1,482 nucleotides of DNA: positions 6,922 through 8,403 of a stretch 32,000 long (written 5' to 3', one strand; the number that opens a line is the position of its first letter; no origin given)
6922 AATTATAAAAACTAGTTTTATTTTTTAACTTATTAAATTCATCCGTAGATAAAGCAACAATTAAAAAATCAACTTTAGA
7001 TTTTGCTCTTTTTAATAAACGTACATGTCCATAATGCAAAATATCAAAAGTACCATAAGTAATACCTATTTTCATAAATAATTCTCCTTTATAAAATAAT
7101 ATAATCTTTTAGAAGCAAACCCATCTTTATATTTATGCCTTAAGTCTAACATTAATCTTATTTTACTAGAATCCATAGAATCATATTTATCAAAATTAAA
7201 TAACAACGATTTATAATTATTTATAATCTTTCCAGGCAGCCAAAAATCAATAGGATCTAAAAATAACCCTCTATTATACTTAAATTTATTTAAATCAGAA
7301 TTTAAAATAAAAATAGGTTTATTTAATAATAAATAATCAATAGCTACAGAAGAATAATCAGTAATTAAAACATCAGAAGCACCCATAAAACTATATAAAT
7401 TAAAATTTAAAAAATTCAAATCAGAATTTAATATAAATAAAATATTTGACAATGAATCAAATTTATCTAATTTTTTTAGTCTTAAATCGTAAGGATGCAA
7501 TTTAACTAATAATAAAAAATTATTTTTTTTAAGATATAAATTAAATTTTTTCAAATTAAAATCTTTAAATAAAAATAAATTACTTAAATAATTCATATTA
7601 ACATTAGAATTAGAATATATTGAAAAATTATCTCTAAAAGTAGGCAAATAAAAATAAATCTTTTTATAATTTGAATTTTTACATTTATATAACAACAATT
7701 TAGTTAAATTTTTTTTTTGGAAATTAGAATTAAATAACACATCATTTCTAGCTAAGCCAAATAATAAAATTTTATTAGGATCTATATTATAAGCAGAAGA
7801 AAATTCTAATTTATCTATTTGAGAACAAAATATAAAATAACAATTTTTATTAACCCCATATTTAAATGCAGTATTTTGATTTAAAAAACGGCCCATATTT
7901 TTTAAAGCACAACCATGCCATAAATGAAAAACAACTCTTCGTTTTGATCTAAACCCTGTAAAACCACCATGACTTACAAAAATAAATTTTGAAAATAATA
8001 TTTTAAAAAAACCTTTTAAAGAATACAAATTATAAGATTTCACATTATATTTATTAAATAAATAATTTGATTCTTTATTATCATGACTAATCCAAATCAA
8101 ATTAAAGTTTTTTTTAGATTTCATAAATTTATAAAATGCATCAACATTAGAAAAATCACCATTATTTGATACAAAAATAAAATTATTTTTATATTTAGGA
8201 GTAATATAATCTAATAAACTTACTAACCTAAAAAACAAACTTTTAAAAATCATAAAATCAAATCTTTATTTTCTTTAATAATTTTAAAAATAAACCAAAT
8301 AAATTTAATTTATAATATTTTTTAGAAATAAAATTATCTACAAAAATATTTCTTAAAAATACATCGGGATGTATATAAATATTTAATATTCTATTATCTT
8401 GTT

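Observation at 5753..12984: Bacterial teichoic-acid-type enzymes (TagD, TagB/F-like, TagA-like) inside a glycan operon of an archaeal genome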

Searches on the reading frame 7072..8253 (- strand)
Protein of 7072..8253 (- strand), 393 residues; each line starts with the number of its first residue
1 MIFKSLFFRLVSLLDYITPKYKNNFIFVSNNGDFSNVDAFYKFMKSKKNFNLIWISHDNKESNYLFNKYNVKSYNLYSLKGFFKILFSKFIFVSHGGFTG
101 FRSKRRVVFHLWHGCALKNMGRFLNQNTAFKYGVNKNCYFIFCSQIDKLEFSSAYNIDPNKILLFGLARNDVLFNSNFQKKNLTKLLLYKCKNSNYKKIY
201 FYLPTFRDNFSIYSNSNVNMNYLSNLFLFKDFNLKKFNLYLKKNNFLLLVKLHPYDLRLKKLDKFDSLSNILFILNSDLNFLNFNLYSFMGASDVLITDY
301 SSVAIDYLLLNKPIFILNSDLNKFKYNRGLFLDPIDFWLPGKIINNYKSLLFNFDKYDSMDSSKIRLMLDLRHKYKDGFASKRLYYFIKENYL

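Call 5: search_protein_families(library=pfam, proteins=[window:7072-8253:-], max_evalue=0.01)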
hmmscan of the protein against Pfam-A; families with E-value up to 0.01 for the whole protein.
window:7072-8253:- (393 aa): 1 family
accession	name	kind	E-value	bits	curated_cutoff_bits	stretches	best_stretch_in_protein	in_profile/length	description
PF04464.20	Glyphos_transf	-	1.1e-52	179.7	22.1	1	15-388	6-365/367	CDP-Glycerol:Poly(glycerophosphate) glycerophosphotransferase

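Call 8: search_protein_families(library=ncbifam, proteins=[window:7072-8253:-], max_evalue=0.01)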
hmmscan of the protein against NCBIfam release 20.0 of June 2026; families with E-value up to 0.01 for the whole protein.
window:7072-8253:- (393 aa): 3 families
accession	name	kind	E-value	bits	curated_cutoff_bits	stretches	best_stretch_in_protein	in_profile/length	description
NF041712.1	techglyph_taseTarF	equivalog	1e-19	70.9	550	1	28-375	32-370/388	teichoic acid glycerol-phosphate transferase TarF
NF041711.1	TagprimaseTarB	equivalog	1.3e-08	34.5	500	1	48-388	50-356/362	teichoic acid glycerol-phosphate primase TarB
NF046086.1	BFO_1060_trans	domain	0.00046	19.4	200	1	174-326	152-298/365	BFO_1060 family glycosyltransferase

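Call 14: find_homologous_proteins(query=window:7072-8253:-, max_evalue=0.00001)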
Query window:7072-8253:- (393 aa): 656 proteins with E <= 0.00001 among 5121 candidates; the best 120 are listed.
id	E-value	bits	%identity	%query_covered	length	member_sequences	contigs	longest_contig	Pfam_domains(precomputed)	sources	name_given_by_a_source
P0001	2.2e-249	845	100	100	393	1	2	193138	PF04464.21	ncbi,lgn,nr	ncbi:MAG: CDP-glycerol glycerophosphotransferase family protein [Candidatus ainarchaeum sp.]|nr:CDP-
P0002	2.5e-73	266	43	97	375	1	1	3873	PF04464.21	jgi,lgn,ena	-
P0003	5.1e-49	186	31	99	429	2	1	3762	PF04464.21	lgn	-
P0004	1.7e-47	181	36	89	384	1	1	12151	PF04464.21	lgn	-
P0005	9.1e-47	178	35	95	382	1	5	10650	PF04464.21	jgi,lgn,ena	-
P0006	2.8e-46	177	32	99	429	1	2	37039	PF04464.21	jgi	jgi:CDP-glycerol glycerophosphotransferase (TagB/SpsB family)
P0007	7.5e-46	175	37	80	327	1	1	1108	PF04464.21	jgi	-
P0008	2.4e-45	174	32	99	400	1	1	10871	PF04464.21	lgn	-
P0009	3.0e-44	170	33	96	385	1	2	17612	PF04464.21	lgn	-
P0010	7.2e-44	169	33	98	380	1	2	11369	PF04464.21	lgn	-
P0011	2.3e-43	167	37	81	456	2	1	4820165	PF22674.3,PF04464.21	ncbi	ncbi:CDP-glycerol glycerophosphotransferase family protein [Robertmurraya sp. 2P01SA]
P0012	7.2e-42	162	36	85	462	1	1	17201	PF22674.3,PF04464.21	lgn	-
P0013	1.4e-40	158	29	98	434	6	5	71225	PF04464.21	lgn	-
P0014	4.9e-40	156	32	98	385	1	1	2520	PF04464.21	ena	-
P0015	9.0e-40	155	30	95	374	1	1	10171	PF04464.21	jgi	jgi:CDP-glycerol glycerophosphotransferase (TagB/SpsB family)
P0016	1.3e-39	155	33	80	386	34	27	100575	PF04464.21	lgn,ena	-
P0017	1.7e-39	154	33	98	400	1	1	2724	PF04464.21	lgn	-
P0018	4.8e-39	153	32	97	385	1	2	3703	PF04464.21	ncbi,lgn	-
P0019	4.9e-39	153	32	97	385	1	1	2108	PF04464.21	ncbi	-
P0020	5.4e-39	153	33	92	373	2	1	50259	PF04464.21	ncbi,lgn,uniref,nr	ncbi:CDP-glycerol glycerophosphotransferase family protein [Vibrio campbellii]|uniref:CDP-glycerol g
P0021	8.5e-39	152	31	98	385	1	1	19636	PF04464.21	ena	-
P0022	1.7e-38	151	32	97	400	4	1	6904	PF04464.21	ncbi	ncbi:MAG: CDP-glycerol glycerophosphotransferase family protein [Candidatus Asgardarchaeia archaeon]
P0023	3.4e-38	150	30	96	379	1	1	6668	PF04464.21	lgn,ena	-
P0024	7.6e-38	149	31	99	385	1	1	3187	PF04464.21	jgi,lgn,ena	-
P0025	1.2e-37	148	31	89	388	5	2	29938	PF04464.21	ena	-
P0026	1.7e-37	148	31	98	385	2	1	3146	PF04464.21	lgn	-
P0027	1.9e-37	148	30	91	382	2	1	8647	PF04464.21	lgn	-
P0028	1.9e-37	148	29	98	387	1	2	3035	PF04464.21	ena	-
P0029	2.5e-37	147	30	99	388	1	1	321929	PF04464.21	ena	-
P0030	3.5e-37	147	33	98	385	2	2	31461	PF04464.21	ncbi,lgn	-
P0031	4.8e-37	146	30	98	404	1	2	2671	PF04464.21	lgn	-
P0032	1.2e-36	145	33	77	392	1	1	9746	PF04464.21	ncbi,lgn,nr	ncbi:MAG: CDP-glycerol glycerophosphotransferase family protein [Candidatus Atribacteria bacterium]|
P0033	2.1e-36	144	33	78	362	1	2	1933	PF04464.21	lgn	-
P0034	5.0e-36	143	32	80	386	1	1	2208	PF04464.21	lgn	-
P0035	5.4e-36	143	30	94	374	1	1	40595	PF04464.21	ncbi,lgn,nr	ncbi:MAG: CDP-glycerol glycerophosphotransferase family protein [Victivallaceae bacterium]|nr:CDP-gl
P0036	5.6e-36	143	30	93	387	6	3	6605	PF04464.21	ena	-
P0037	6.8e-36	142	32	90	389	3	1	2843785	PF04464.21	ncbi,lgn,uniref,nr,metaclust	ncbi:CDP-glycerol:poly(glycerophosphate) glycerophosphotransferase [Caldicellulosiruptor kronotskyen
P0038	7.4e-36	142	31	97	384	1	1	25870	PF04464.21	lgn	-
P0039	1.6e-35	141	30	99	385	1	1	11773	PF04464.21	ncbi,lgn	-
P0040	1.9e-35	141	31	97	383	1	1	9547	PF04464.21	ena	-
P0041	2.2e-35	141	31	93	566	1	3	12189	PF04464.21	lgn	-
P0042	7.4e-35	139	30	93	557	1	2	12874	PF04464.21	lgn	-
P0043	9.2e-35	139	31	93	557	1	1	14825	PF04464.21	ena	-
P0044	1.6e-34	138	31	93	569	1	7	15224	PF04464.21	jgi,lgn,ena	-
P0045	4.5e-34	136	33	79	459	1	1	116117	PF22674.3,PF04464.21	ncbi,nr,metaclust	ncbi:putative glycosyltransferase [Bacillus sp. TS-2]|nr:putative glycosyltransferase [Bacillus sp. 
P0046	5.8e-34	136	32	95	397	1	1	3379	PF04464.21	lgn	-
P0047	1.1e-33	135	33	80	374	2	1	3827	PF04464.21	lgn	-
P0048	1.3e-33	135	29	94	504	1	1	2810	PF04464.21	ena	-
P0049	1.5e-33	135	31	91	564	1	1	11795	PF04464.21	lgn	-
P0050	2.2e-33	134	29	94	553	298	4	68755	PF04464.21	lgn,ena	-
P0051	2.5e-33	134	28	99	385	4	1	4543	PF04464.21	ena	-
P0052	2.5e-33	134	26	93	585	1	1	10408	PF04464.21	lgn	-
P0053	2.7e-33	134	29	94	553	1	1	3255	PF04464.21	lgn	-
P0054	2.7e-33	134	29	94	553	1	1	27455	PF04464.21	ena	-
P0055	3.1e-33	134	30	93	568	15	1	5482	PF04464.21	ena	-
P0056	3.4e-33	134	29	94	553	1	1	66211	PF04464.21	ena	-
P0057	3.4e-33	134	28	94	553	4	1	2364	PF04464.21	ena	-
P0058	3.8e-33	133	30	94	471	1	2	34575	PF22674.3,PF04464.21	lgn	-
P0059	4.3e-33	133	33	76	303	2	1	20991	PF04464.21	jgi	jgi:CDP-ribitol ribitolphosphotransferase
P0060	4.4e-33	133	33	90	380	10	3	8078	PF04464.21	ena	-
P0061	5.4e-33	133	35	79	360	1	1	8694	PF04464.21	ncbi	ncbi:MAG: CDP-glycerol glycerophosphotransferase family protein [Candidatus Woesearchaeota archaeon]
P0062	5.6e-33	133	35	85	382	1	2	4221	PF04464.21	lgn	-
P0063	5.8e-33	133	31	97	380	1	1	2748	PF04464.21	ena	-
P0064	6.3e-33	133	29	94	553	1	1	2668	PF04464.21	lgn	-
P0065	7.0e-33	132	30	91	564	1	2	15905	PF04464.21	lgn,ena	-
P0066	8.1e-33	132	30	91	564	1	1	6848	PF04464.21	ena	-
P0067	8.8e-33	132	31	94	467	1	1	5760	PF22674.3,PF04464.21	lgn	-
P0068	1.0e-32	132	31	93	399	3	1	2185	PF04464.21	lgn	-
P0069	1.4e-32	131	30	96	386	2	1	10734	PF04464.21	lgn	-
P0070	1.4e-32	131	33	77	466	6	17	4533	PF04464.21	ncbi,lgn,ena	-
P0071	1.5e-32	131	30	91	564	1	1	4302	PF04464.21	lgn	-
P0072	1.8e-32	131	32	96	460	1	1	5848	PF22674.3,PF04464.21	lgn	-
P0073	2.0e-32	131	33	90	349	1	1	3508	PF04464.21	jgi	jgi:CDP-glycerol glycerophosphotransferase (TagB/SpsB family)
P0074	2.0e-32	131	31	91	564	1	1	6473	PF04464.21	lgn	-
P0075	2.1e-32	131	30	95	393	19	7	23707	PF04464.21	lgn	-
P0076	3.1e-32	130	29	92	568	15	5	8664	PF04464.21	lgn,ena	-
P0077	4.1e-32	130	26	98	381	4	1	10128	PF04464.21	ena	-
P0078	4.5e-32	130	31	89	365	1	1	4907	PF04464.21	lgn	-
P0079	5.3e-32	130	29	94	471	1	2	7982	PF22674.3,PF04464.21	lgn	-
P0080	5.3e-32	130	28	92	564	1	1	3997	PF04464.21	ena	-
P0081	1.3e-31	128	32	98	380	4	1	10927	PF04464.21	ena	-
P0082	1.4e-31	128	31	96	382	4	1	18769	PF04464.21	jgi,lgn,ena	jgi:CDP-glycerol glycerophosphotransferase (TagB/SpsB family)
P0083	2.7e-31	127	33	91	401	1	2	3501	PF04464.21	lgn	-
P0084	3.2e-31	127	32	77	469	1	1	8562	PF22674.3,PF04464.21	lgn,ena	-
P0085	3.3e-31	127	28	92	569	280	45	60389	PF04464.21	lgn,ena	-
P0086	3.5e-31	127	33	74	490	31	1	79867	PF04464.21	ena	-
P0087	5.4e-31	126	32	78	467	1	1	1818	PF22674.3,PF04464.21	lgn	-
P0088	7.5e-31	126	32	82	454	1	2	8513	PF04464.21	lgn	-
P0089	8.2e-31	126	33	96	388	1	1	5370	PF04464.21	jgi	-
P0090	8.8e-31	126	29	97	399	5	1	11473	PF04464.21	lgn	-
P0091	1.0e-30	125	33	77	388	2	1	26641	PF04464.21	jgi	jgi:CDP-glycerol glycerophosphotransferase (TagB/SpsB family)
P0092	1.1e-30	125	32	78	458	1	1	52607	PF22674.3,PF04464.21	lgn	-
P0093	1.2e-30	125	30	92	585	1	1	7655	PF04464.21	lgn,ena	-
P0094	1.3e-30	125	33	69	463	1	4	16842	PF04464.21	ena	-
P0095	1.7e-30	125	27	93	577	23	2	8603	PF04464.21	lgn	-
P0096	2.2e-30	124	28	92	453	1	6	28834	PF22674.3,PF04464.21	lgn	-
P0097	2.3e-30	124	30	79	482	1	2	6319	PF22674.3,PF04464.21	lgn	-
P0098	2.4e-30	124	30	92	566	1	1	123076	PF04464.21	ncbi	-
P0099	2.5e-30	124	33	77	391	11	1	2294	PF04464.21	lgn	-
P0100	3.6e-30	124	31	96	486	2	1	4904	PF22674.3,PF04464.21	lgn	-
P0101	1.2e-29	122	28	91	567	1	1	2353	PF04464.21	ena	-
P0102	2.1e-29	121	31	92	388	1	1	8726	PF04464.21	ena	-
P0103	2.1e-29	121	29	92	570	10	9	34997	PF04464.21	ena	-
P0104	2.2e-29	121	28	92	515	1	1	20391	PF04464.21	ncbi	-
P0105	2.4e-29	121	29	97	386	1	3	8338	PF04464.21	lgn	-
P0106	2.6e-29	121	27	93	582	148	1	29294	PF04464.21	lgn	-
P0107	2.7e-29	121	28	96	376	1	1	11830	PF04464.21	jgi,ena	-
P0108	3.1e-29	120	27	93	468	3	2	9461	PF22674.3,PF04464.21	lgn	-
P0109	3.2e-29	120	29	83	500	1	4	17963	PF22674.3,PF04464.21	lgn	-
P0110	4.5e-29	120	32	99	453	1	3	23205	PF22674.3,PF04464.21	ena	-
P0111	5.7e-29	120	37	57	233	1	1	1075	PF04464.21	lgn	-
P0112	7.2e-29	119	28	90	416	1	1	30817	PF04464.21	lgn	-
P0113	7.2e-29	119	27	92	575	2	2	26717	PF04464.21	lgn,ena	-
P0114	8.4e-29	119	32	88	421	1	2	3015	PF04464.21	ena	-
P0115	8.6e-29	119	32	81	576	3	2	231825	PF04464.21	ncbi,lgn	ncbi:MAG: CDP-glycerol glycerophosphotransferase family protein [Clostridium sp.]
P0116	9.4e-29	119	32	77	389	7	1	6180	PF04464.21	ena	-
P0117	2.6e-28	117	30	89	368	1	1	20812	PF04464.21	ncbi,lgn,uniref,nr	ncbi:CDP-glycerol glycerophosphotransferase family protein [Marinitoga litoralis]|uniref:CDP-glycero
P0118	2.9e-28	117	35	84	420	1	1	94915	PF04464.21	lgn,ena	-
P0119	3.1e-28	117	31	95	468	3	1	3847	PF22674.3,PF04464.21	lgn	-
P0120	3.5e-28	117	26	89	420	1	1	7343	PF04464.21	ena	-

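Call 16: find_encoding_contigs(protein=P0001, flank=10000, max_places=3)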
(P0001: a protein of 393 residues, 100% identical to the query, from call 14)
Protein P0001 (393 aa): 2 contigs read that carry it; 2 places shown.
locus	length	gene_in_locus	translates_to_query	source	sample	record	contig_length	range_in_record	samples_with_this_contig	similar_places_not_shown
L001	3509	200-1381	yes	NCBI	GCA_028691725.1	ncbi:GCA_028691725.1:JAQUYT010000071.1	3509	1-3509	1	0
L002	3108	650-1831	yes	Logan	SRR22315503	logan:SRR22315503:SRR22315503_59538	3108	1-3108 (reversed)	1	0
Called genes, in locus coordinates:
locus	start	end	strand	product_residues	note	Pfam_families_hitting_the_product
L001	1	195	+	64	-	?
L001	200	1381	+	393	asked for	PF04464:Glyphos_transf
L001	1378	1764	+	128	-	PF01467:CTP_transf_like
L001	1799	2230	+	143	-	-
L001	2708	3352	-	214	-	PF13489:Methyltransf_23 (weak), PF08241:Methyltransf_11, PF13649:Methyltransf_25 (weak)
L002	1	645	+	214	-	?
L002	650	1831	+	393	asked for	PF04464:Glyphos_transf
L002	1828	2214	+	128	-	PF01467:CTP_transf_like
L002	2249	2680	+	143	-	-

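Call 19: find_encoding_contigs(protein=P0002, flank=10000, max_places=2)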
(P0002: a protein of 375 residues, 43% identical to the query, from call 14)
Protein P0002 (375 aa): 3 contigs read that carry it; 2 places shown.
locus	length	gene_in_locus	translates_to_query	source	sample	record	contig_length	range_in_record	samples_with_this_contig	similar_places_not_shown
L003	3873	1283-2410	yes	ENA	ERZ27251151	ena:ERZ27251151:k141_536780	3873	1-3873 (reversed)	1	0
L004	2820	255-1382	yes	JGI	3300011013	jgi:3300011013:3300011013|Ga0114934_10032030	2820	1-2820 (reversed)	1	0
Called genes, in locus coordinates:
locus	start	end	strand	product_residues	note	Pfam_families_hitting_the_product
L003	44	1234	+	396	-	PF13477:Glyco_trans_4_2, PF13439:Glyco_transf_4, PF00534:Glycos_transf_1, PF13692:Glyco_trans_1_4, PF20706:GT4-conflict (weak)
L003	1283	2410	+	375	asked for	PF04464:Glyphos_transf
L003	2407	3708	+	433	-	PF01128:IspD, PF12804:NTP_transf_3, PF00106:adh_short, PF13561:adh_short_C2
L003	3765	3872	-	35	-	?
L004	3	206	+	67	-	?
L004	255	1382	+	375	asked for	PF04464:Glyphos_transf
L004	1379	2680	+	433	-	PF01128:IspD, PF12804:NTP_transf_3, PF00106:adh_short, PF13561:adh_short_C2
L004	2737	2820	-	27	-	?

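Call 20: find_encoding_contigs(protein=P0004, flank=10000, max_places=2)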
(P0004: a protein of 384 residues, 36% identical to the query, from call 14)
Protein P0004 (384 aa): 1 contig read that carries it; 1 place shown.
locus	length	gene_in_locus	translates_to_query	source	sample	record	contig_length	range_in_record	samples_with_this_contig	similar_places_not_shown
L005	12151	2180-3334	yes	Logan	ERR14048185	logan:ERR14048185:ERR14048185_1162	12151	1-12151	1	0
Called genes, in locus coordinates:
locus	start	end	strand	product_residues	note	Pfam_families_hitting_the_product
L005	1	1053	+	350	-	?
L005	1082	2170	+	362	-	PF13439:Glyco_transf_4, PF00534:Glycos_transf_1, PF20706:GT4-conflict, PF13692:Glyco_trans_1_4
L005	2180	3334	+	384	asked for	PF04464:Glyphos_transf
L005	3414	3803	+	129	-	PF01467:CTP_transf_like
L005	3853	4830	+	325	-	PF00535:Glycos_transf_2, PF10111:Glyco_tranf_2_2, PF13641:Glyco_tranf_2_3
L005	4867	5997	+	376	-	PF13439:Glyco_transf_4, PF20706:GT4-conflict (weak), PF00534:Glycos_transf_1, PF13692:Glyco_trans_1_4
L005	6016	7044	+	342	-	PF26334:Gtf3_N, PF26337:Gtf3_C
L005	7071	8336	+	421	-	PF04932:Wzy_C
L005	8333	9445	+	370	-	PF13450:NAD_binding_8, PF03275:GLF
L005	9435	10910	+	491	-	PF01943:Polysacc_synt, PF13440:Polysacc_synt_3, PF03023:MurJ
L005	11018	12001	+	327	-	PF01073:3Beta_HSD, PF01370:Epimerase, PF02719:Polysacc_synt_2, PF04321:RmlD_sub_bind, PF13460:NAD_binding_10 (weak), PF16363:GDP_Man_Dehyd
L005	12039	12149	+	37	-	?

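Call 21: search_solved_structures(query=window:7072-8253:-, max_evalue=0.001, show_alignments=2)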
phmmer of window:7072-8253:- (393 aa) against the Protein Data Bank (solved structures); distinct sequences matched with E-value up to 0.001: 4.
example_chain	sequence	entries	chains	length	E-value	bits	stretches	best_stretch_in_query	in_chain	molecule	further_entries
3l7i_A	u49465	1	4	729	1.8e-10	43.8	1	26-382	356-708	Teichoic acid biosynthesis protein F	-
3l7m_A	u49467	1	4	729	6.4e-10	42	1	26-382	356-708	Teichoic acid biosynthesis protein F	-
3l7j_A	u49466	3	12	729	1.5e-09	40.8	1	40-382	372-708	Teichoic acid biosynthesis protein F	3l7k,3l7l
8qoy_A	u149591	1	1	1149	1.1e-08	37.9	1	100-387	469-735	TagF-like capsule polymerase Cps3D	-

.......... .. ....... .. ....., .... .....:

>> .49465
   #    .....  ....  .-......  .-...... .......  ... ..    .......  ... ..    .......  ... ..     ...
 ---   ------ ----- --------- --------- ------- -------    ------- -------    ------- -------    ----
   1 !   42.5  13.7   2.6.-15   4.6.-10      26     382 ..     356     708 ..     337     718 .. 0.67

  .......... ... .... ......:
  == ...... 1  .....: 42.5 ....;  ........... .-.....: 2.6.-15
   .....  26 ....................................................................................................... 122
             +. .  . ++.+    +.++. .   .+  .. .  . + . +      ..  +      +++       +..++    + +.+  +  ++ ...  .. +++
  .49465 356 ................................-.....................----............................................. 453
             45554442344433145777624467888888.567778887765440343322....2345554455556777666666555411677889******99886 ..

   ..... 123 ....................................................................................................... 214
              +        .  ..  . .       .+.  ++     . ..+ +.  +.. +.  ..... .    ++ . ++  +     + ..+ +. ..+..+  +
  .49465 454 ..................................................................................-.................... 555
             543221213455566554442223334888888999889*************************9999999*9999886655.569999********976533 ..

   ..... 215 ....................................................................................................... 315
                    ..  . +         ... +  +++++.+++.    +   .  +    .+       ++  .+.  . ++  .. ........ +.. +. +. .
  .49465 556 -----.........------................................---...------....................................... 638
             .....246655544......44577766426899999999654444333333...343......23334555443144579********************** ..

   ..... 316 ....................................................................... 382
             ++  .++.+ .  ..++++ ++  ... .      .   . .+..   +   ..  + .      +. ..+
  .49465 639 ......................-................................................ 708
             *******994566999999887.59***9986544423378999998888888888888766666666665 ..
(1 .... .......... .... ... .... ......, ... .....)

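Call 33: find_encoding_contigs(protein=P0061, flank=10000, max_places=2)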
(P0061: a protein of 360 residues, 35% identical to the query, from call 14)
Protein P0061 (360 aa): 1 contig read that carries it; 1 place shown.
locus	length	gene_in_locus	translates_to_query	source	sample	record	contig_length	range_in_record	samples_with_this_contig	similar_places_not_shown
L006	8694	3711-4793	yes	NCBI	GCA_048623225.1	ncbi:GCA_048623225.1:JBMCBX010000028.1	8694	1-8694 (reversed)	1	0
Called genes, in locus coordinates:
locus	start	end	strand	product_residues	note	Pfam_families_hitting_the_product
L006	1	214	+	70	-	?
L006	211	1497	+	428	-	PF04464:Glyphos_transf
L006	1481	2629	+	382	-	PF02348:CTP_transf_3, PF08282:Hydrolase_3 (weak)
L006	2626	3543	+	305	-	PF13489:Methyltransf_23, PF13847:Methyltransf_31 (weak), PF08242:Methyltransf_12 (weak)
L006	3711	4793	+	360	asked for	PF04464:Glyphos_transf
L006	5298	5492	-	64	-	-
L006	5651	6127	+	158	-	PF01467:CTP_transf_like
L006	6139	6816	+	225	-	PF13489:Methyltransf_23, PF07021:MetW (weak), PF13847:Methyltransf_31, PF08241:Methyltransf_11, PF08242:Methyltransf_12, PF13649:Methyltransf_25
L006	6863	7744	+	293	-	PF03102:NeuB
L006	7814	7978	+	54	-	-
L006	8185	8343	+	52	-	-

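Call 34: find_encoding_contigs(protein=P0022, flank=10000, max_places=2)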
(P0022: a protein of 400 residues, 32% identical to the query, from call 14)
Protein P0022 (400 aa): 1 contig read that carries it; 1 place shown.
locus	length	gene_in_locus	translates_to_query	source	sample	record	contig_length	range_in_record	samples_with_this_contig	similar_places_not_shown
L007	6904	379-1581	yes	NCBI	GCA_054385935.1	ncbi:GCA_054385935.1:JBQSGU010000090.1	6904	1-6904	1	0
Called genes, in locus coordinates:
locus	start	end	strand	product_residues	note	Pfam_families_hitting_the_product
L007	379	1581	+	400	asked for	PF04464:Glyphos_transf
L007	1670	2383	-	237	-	PF04307:YdjM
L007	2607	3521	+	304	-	PF01408:GFO_IDH_MocA, PF02629:CoA_binding (weak), PF03446:NAD_binding_2 (weak)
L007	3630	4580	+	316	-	PF04055:Radical_SAM, PF13353:Fer4_12 (weak), PF06463:Mob_synth_C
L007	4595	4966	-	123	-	-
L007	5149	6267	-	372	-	PF05559:DUF763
